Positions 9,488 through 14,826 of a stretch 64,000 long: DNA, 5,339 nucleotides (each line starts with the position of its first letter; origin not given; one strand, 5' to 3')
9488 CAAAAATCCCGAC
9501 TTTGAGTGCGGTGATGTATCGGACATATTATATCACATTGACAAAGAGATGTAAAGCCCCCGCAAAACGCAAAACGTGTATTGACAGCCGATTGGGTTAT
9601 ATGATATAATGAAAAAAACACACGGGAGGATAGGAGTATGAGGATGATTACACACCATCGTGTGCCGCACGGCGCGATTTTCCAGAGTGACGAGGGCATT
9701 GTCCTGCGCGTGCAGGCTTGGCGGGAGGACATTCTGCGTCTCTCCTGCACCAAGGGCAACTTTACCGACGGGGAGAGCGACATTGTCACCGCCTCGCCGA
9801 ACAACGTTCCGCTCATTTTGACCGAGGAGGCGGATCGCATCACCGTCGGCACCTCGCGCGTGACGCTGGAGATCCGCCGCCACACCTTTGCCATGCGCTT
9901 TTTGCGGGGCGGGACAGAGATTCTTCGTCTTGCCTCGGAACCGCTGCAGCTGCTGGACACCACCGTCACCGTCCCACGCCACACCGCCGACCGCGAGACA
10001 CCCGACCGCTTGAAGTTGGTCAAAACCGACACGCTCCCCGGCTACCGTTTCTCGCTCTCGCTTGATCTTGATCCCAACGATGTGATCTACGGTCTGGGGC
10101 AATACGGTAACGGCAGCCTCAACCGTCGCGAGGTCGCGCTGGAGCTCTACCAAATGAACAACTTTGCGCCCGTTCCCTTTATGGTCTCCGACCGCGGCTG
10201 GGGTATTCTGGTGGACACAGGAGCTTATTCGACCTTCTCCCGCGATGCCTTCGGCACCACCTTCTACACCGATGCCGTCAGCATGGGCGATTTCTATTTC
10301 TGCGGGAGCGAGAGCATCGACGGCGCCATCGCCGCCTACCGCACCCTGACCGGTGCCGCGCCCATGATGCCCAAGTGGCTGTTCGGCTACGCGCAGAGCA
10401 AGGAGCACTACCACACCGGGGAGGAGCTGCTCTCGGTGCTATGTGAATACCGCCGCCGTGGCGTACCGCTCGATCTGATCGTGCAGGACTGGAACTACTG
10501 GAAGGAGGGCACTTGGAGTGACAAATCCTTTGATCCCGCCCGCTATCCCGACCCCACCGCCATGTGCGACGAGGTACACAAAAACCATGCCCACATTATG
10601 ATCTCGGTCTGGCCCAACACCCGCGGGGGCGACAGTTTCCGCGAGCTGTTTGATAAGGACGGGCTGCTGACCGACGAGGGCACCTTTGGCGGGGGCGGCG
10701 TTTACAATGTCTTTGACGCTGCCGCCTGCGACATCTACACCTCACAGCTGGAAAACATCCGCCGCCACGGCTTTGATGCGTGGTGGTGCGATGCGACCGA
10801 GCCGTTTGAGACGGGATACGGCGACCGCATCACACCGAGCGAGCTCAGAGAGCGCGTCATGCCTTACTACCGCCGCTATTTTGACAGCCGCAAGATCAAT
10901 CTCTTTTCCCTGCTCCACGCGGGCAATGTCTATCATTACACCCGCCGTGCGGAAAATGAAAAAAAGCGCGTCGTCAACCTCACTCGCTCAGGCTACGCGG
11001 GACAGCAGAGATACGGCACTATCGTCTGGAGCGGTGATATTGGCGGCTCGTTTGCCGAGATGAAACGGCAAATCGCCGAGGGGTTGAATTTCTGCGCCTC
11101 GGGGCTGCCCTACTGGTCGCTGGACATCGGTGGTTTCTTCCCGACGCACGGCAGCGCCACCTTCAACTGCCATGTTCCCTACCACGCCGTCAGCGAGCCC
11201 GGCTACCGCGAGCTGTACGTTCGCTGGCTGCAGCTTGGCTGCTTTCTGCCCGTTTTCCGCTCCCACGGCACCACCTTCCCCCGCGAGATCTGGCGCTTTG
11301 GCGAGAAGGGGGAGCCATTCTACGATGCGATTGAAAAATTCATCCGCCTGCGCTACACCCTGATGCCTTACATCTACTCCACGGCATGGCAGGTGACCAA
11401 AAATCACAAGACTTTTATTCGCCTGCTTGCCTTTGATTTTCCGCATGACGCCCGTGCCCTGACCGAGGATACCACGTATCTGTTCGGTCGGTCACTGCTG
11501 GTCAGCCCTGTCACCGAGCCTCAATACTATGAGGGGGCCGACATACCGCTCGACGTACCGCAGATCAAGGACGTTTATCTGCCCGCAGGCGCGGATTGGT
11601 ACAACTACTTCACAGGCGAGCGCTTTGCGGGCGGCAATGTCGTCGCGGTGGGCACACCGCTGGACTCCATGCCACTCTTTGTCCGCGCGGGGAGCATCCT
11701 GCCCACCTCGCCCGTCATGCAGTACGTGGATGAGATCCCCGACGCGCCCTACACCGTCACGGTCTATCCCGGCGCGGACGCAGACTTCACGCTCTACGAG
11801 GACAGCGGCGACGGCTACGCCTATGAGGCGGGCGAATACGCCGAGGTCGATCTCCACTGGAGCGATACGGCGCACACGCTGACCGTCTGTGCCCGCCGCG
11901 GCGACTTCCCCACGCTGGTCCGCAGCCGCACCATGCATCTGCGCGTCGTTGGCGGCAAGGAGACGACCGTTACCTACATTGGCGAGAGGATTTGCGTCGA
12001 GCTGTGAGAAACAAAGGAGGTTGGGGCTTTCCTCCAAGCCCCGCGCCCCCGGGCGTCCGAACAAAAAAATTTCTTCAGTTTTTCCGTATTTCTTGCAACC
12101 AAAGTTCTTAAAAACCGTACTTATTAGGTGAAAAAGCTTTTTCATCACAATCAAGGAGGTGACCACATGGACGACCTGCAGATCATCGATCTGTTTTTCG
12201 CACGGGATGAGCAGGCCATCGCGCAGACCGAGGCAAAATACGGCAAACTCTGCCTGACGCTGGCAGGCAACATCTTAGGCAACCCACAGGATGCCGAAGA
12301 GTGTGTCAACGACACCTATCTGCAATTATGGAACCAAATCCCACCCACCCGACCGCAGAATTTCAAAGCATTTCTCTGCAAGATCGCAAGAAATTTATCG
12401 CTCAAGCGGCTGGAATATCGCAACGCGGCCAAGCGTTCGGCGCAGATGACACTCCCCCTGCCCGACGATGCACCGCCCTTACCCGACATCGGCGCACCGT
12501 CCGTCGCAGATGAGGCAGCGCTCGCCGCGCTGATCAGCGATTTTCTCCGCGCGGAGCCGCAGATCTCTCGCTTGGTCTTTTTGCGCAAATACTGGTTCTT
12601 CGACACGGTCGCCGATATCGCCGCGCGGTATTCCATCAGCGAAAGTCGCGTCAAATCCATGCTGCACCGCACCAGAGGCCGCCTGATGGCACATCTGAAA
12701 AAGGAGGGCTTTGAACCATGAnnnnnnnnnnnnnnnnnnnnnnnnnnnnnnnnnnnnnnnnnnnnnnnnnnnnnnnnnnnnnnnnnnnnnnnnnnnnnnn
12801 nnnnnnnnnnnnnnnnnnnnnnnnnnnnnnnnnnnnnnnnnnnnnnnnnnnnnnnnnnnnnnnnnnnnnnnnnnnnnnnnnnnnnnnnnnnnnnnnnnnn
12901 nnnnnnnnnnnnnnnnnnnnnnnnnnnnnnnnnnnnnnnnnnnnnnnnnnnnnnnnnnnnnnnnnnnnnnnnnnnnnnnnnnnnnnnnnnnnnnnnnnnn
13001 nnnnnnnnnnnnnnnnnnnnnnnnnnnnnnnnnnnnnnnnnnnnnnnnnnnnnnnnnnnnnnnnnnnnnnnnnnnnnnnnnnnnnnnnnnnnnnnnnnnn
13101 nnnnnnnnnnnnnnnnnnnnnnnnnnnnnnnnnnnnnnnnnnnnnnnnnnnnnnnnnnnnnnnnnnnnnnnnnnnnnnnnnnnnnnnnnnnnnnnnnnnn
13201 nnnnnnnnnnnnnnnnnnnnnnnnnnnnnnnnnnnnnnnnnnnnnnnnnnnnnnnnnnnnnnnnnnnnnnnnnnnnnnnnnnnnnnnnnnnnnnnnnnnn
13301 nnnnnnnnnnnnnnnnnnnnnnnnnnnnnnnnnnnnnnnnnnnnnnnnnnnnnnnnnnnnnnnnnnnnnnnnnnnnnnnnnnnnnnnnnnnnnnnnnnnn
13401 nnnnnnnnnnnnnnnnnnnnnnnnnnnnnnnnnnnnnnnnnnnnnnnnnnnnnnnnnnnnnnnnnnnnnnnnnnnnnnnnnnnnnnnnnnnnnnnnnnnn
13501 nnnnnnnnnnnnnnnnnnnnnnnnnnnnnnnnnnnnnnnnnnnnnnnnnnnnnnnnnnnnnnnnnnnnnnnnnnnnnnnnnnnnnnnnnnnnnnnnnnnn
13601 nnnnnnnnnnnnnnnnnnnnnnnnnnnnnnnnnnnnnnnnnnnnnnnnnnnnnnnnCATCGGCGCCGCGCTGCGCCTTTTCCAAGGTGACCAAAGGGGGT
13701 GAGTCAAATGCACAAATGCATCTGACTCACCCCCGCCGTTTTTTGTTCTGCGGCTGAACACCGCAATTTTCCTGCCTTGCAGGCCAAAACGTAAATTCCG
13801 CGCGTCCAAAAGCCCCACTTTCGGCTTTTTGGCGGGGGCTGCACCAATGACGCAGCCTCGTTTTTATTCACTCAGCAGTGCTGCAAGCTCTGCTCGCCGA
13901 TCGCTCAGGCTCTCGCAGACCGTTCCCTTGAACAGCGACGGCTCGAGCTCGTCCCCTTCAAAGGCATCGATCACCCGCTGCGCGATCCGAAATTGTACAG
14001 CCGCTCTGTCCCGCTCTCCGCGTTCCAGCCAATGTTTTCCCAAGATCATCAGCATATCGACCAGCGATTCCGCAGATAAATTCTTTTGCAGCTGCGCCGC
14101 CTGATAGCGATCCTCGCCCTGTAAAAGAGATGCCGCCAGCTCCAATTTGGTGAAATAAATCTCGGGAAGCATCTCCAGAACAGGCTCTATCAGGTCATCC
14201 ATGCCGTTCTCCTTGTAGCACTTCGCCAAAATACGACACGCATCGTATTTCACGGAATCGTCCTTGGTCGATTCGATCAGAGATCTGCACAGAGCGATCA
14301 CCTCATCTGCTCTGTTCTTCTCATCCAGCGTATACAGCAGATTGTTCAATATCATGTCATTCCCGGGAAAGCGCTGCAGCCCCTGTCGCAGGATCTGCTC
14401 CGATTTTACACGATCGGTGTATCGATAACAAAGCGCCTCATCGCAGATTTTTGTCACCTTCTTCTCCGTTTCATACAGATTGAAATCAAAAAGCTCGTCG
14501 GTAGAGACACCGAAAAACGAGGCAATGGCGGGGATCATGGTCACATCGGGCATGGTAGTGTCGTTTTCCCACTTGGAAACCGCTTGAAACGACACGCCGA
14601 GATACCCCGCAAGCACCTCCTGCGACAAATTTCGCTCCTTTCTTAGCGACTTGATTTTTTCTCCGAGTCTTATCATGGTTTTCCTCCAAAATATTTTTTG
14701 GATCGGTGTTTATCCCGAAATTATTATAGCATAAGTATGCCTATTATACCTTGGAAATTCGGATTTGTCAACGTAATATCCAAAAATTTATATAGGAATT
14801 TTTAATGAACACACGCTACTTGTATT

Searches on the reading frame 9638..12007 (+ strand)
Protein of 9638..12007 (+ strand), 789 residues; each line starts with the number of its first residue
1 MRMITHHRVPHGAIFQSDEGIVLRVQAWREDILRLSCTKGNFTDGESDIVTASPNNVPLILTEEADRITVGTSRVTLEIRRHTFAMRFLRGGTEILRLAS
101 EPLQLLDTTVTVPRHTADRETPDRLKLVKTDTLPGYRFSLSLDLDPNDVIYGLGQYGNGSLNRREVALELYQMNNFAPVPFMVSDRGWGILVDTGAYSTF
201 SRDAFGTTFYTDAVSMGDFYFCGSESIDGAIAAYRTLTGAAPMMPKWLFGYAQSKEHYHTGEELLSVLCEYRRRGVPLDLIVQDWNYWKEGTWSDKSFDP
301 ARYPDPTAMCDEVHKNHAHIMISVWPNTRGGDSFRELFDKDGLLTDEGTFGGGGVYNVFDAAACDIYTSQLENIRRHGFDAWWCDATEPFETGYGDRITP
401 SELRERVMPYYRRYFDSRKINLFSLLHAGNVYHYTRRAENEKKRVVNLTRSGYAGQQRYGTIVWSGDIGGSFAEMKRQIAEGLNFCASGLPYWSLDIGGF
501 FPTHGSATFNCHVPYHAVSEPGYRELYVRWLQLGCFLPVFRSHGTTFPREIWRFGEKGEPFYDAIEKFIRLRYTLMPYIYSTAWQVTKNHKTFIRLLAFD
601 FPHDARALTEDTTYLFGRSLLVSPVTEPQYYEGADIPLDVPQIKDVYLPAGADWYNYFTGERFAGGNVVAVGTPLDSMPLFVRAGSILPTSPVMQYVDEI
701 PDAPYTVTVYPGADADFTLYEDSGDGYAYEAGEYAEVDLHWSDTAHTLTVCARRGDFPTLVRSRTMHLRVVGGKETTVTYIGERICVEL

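Call 89: search_protein_families(library=pfam, max_evalue=0.000001, proteins=[window:9638-12007:+])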
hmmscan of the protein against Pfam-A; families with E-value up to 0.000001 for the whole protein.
window:9638-12007:+ (789 aa): 4 families
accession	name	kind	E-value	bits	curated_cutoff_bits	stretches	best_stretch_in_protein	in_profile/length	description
PF01055.32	Glyco_hydro_31_2nd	-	1e-87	295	23.5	1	242-581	2-327/328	Glycosyl hydrolases family 31 TIM-barrel domain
PF21365.3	Glyco_hydro_31_3rd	-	1.4e-22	80.4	24.4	1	591-688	2-87/87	Glycosyl hydrolase family 31 C-terminal domain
PF17137.9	DUF5110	-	1.8e-19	70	27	1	705-772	2-70/71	Domain of unknown function (DUF5110)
PF13802.12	Gal_mutarotas_2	-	5e-15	56.7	27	1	23-200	2-183/184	Glycosyl hydrolase 31 N-terminal galactose mutarotase-like domain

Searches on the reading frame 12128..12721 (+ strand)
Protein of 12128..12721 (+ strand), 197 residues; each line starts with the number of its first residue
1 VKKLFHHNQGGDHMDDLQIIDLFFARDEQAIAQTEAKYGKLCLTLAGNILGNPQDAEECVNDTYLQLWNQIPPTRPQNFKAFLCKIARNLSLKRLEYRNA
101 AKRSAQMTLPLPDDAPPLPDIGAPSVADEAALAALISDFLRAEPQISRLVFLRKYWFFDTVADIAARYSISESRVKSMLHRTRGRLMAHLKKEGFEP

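Call 89: search_protein_families(library=pfam, max_evalue=0.000001, proteins=[window:12128-12721:+])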
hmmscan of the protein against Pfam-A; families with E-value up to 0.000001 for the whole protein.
window:12128-12721:+ (197 aa): 1 family
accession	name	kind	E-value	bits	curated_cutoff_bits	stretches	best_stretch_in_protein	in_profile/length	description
PF04542.20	Sigma70_r2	-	3.9e-11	43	24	1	37-97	4-67/71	Sigma-70 region 2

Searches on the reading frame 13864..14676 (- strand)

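Call 90: search_protein_families(library=pfam, max_evalue=0.000001, proteins=[window:13864-14676:-])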
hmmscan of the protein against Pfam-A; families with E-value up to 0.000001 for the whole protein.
window:13864-14676:- (270 aa): 3 families
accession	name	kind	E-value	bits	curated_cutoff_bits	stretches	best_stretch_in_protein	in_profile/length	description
PF01381.28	HTH_3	-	3.2e-17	62.8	23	1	8-62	1-55/55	Helix-turn-helix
PF12844.13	HTH_19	-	9.8e-12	45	30.2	1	5-63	1-59/64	Helix-turn-helix domain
PF13560.12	HTH_31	-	6.2e-11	42.9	27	1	3-62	1-61/64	Helix-turn-helix domain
